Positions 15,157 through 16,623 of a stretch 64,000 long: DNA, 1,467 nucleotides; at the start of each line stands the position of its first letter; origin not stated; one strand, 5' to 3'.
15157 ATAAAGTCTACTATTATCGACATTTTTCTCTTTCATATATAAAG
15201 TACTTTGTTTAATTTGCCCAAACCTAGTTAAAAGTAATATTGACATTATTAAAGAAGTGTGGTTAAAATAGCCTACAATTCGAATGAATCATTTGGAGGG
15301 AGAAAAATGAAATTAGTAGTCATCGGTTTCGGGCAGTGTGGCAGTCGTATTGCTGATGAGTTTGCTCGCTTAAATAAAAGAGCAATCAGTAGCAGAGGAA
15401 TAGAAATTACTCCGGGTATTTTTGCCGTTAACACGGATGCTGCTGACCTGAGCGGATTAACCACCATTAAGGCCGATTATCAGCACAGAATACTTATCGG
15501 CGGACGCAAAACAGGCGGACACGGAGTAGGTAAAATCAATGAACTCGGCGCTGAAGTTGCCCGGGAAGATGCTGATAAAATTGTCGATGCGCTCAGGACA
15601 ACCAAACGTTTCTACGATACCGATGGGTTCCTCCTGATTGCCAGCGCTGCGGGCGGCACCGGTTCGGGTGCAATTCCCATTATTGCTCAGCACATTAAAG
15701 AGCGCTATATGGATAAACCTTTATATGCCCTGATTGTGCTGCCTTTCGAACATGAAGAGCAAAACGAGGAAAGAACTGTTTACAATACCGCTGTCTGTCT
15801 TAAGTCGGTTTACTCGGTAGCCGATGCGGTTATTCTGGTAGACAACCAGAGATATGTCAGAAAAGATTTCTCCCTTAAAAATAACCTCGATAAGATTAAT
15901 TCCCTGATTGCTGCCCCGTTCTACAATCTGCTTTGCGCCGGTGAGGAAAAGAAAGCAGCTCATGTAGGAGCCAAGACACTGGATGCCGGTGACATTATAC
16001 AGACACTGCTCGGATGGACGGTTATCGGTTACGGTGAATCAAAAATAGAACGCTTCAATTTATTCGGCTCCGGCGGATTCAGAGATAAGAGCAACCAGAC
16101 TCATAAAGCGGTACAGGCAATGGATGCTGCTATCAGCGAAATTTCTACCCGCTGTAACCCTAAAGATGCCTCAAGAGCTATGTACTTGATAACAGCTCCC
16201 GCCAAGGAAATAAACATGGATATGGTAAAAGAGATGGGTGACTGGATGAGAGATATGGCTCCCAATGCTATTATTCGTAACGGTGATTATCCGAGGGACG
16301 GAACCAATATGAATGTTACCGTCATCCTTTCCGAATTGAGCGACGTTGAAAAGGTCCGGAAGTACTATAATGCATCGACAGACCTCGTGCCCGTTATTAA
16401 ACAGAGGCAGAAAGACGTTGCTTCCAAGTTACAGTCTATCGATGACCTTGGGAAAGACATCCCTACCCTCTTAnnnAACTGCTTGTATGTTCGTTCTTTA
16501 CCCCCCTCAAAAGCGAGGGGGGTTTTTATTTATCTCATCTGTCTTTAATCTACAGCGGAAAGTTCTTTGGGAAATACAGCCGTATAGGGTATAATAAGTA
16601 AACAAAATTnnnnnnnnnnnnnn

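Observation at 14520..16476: CetZ-like (archaeal cell-shape tubulin) homologue in a bacterial genome, divergent from an HTH-receiver regulator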

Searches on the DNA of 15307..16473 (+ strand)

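Call 69: search_rna_families(sources=[L084, L088, L092, L093, L101, L110, L089, L105], threshold=gathering)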
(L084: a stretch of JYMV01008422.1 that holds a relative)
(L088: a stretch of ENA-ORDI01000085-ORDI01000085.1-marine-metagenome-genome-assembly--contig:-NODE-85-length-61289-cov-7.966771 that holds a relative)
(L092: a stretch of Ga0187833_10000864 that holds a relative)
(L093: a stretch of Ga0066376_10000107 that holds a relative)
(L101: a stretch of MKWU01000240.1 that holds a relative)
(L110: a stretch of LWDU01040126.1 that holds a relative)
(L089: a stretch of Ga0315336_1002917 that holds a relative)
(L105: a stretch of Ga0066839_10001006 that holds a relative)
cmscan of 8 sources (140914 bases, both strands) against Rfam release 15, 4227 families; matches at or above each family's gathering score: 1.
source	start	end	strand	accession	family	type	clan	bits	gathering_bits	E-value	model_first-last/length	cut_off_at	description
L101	12254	12738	+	RF00010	RNaseP_bact_a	Gene; ribozyme;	CL00002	222.5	100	1.5e-70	1-367/367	no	Bacterial RNase P class A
